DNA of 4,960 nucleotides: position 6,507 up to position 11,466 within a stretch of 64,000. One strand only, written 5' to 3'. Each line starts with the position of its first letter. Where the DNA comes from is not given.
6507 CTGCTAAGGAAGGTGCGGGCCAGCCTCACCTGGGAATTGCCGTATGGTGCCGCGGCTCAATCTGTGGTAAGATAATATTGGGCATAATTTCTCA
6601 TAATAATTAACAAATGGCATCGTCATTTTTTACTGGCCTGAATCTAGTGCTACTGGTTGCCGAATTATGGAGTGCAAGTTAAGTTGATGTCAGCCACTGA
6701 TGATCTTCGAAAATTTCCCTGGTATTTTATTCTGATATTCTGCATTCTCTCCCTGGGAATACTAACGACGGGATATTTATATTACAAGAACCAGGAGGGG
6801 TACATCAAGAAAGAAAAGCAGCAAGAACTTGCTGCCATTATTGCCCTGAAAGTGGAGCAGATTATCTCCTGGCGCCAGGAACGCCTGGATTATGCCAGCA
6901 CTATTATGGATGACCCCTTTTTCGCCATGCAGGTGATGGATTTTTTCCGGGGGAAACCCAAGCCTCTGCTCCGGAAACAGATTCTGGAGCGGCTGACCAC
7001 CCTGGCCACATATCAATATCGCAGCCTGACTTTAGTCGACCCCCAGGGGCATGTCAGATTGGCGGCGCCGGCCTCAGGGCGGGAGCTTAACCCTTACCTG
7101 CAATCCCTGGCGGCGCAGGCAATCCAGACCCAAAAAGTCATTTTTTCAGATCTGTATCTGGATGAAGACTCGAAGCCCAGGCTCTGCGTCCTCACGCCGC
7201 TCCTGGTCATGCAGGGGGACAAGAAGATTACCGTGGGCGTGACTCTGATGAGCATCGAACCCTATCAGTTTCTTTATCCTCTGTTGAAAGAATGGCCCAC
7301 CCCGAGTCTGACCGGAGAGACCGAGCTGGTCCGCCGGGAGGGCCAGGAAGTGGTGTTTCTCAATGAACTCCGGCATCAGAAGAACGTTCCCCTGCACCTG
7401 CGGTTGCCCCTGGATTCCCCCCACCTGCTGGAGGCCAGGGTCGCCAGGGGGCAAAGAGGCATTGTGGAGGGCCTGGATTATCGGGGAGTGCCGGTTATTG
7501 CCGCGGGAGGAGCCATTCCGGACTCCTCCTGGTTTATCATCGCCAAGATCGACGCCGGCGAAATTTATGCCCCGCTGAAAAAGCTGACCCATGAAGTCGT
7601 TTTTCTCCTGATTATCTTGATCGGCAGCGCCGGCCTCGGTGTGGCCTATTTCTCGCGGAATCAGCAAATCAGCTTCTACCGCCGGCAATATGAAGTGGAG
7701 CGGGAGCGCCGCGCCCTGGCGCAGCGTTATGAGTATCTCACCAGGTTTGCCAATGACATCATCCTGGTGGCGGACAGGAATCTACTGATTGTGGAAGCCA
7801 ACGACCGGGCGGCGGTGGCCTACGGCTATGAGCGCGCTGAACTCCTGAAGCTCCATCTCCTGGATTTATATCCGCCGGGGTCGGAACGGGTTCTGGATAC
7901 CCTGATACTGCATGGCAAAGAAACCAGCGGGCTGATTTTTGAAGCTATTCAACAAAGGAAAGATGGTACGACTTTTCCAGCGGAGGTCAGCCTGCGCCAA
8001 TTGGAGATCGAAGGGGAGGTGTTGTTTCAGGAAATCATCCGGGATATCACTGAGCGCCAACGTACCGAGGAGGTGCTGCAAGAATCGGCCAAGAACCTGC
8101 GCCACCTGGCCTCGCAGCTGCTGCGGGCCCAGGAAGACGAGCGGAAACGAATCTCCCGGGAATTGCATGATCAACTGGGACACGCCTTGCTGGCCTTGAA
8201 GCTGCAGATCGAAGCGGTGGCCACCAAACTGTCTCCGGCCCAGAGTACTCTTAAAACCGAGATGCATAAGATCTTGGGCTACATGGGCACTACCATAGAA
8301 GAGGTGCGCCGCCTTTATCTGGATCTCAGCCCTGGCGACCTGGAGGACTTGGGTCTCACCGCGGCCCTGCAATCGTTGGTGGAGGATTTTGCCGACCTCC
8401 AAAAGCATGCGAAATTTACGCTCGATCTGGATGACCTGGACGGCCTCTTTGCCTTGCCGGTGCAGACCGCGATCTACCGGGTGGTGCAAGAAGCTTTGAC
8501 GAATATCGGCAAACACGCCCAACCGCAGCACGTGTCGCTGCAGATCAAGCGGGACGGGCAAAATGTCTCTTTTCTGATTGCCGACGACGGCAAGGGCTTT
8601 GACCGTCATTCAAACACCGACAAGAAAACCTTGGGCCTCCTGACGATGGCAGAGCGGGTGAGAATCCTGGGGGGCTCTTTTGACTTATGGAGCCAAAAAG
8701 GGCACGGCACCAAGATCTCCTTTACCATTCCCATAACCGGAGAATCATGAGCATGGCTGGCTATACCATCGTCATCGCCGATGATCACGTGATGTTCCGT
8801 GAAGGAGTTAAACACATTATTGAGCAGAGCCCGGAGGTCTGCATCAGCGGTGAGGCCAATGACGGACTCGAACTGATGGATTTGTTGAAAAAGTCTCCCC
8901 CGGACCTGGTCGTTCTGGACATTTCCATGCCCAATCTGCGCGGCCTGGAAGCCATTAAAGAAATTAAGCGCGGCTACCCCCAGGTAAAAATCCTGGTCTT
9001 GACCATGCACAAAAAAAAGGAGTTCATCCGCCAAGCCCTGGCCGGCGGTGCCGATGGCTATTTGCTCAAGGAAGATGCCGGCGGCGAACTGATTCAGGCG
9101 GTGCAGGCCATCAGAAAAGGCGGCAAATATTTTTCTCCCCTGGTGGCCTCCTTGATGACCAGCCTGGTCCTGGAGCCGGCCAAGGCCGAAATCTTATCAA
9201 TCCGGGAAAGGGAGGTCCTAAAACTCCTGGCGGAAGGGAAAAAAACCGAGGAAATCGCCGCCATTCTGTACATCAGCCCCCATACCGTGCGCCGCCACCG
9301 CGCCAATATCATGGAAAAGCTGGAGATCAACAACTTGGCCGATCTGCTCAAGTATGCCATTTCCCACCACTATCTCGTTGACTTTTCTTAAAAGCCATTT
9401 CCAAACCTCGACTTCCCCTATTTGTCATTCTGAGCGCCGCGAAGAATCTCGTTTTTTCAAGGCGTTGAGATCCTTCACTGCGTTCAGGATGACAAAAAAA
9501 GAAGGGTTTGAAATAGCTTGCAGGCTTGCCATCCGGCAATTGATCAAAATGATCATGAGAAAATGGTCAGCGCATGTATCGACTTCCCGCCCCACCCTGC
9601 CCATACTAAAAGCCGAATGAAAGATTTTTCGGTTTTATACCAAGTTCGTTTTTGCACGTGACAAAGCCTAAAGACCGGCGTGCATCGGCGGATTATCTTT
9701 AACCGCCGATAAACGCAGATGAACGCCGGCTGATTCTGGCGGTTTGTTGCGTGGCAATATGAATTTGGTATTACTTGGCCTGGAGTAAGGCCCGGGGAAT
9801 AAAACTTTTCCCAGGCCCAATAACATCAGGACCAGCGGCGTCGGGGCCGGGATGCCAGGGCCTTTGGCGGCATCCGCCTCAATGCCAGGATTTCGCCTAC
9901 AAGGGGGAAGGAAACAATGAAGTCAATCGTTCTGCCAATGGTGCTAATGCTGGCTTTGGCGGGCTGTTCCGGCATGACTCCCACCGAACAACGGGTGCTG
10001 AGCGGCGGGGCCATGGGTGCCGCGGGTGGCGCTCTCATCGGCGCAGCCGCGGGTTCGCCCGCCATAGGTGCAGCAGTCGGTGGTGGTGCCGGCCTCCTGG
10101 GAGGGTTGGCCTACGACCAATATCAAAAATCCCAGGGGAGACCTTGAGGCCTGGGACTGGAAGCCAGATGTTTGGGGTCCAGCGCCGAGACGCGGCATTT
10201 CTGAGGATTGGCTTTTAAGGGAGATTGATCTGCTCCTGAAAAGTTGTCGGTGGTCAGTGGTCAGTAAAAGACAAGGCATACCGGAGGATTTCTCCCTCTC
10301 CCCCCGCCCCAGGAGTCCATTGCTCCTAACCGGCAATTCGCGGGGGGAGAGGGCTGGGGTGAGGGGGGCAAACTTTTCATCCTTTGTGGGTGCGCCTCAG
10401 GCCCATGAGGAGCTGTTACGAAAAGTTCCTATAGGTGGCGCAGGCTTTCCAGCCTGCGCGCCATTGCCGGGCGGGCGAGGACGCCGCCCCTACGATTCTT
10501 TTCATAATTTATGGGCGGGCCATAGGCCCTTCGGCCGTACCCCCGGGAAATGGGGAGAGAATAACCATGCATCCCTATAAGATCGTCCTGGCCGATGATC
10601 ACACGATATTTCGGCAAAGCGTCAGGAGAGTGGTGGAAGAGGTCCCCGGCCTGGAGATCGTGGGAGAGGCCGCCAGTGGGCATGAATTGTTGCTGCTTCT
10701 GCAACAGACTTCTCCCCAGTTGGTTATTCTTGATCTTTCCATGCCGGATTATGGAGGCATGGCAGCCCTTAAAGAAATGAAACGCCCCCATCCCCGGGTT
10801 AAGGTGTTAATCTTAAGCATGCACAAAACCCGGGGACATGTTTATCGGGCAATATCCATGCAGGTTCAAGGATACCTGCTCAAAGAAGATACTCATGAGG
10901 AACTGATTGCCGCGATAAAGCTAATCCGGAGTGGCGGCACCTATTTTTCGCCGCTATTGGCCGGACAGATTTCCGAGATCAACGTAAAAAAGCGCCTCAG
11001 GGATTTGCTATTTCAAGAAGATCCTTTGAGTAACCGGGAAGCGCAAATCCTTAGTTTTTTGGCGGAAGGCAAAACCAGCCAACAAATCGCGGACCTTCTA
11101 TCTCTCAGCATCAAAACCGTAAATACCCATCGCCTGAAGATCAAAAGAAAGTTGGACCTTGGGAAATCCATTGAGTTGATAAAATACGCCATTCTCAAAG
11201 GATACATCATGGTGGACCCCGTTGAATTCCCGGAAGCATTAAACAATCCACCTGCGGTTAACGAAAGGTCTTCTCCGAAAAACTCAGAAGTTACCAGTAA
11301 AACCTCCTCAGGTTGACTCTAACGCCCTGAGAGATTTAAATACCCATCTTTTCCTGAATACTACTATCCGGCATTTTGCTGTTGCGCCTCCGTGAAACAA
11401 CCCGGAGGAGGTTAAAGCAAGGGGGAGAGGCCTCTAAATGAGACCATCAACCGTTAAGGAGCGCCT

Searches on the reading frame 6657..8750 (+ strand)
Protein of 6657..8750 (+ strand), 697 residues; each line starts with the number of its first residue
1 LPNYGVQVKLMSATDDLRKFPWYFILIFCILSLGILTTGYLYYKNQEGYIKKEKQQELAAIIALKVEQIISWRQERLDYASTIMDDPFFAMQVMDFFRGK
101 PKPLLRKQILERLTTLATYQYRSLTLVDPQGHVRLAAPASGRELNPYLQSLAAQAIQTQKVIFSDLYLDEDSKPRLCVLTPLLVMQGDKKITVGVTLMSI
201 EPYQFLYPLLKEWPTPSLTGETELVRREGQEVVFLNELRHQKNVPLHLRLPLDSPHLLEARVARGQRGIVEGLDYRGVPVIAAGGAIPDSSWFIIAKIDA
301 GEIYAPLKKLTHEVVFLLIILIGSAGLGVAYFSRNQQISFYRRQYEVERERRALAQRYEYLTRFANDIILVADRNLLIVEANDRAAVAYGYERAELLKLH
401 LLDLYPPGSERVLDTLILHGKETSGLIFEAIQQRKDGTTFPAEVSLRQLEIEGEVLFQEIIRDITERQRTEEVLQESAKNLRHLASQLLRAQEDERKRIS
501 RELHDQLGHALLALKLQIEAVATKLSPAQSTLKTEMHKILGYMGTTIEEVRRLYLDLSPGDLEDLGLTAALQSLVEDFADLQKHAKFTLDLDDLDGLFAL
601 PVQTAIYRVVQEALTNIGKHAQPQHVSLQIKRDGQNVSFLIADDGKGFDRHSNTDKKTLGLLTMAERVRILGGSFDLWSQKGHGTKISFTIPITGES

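Call 49: search_protein_families(library=pfam, proteins=[window:6657-8750:+], max_evalue=0.0001)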
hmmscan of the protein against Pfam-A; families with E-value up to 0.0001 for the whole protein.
window:6657-8750:+ (697 aa): 6 families
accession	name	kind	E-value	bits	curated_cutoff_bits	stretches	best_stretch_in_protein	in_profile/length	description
PF07730.19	HisKA_3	-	8e-15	55.6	24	1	495-562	1-68/68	Histidine kinase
PF13426.13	PAS_9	-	5.5e-13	49.5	27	1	367-466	2-103/103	PAS domain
PF02518.31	HATPase_c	-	3.4e-11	44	26.4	1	603-693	3-109/111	Histidine kinase-, DNA gyrase B-, and HSP90-like ATPase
PF08448.16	PAS_4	-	1.9e-08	35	23.1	1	366-469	5-110/110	PAS fold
PF00989.32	PAS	-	4.5e-07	30.3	22.6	1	365-447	10-94/113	PAS fold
PF13581.12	HATPase_c_2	-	6.2e-06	26.7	27.4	1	609-656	35-87/127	Histidine kinase-like ATPase domain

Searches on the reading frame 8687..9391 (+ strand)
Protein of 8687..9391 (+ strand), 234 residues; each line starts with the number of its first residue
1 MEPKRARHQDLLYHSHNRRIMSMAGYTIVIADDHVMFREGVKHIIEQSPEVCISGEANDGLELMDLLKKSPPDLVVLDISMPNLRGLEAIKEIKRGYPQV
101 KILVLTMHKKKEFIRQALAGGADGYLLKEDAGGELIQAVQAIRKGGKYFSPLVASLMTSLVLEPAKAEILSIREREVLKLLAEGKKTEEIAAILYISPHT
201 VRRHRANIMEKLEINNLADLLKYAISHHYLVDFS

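Call 49: search_protein_families(library=pfam, proteins=[window:8687-9391:+], max_evalue=0.0001)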
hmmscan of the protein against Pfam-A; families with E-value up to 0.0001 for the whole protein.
window:8687-9391:+ (234 aa): 4 families
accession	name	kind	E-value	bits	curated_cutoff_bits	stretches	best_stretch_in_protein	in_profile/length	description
PF00072.30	Response_reg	-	8.4e-27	94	30.2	1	28-140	1-111/111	Response regulator receiver domain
PF00196.25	GerE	-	1.8e-19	69.5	23.5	1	169-224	2-57/57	Bacterial regulatory proteins, luxR family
PF08281.18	Sigma70_r4_2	-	2.3e-06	27.6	25.7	1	170-212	11-54/54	Sigma-70, region 4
PF13384.12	HTH_23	-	1.8e-05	24.9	24.6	1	175-207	8-40/50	Homeodomain-like domain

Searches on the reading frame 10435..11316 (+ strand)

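Call 49: search_protein_families(library=pfam, proteins=[window:10435-11316:+], max_evalue=0.0001)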
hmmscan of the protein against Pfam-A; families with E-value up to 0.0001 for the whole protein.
window:10435-11316:+ (293 aa): 3 families
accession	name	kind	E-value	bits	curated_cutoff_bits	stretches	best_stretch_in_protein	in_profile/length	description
PF00072.30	Response_reg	-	1.5e-22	80.3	30.2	1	50-162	1-111/111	Response regulator receiver domain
PF00196.25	GerE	-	1.4e-15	57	23.5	1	196-252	1-57/57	Bacterial regulatory proteins, luxR family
PF08281.18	Sigma70_r4_2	-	7.1e-05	22.8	25.7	0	198-240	11-54/54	Sigma-70, region 4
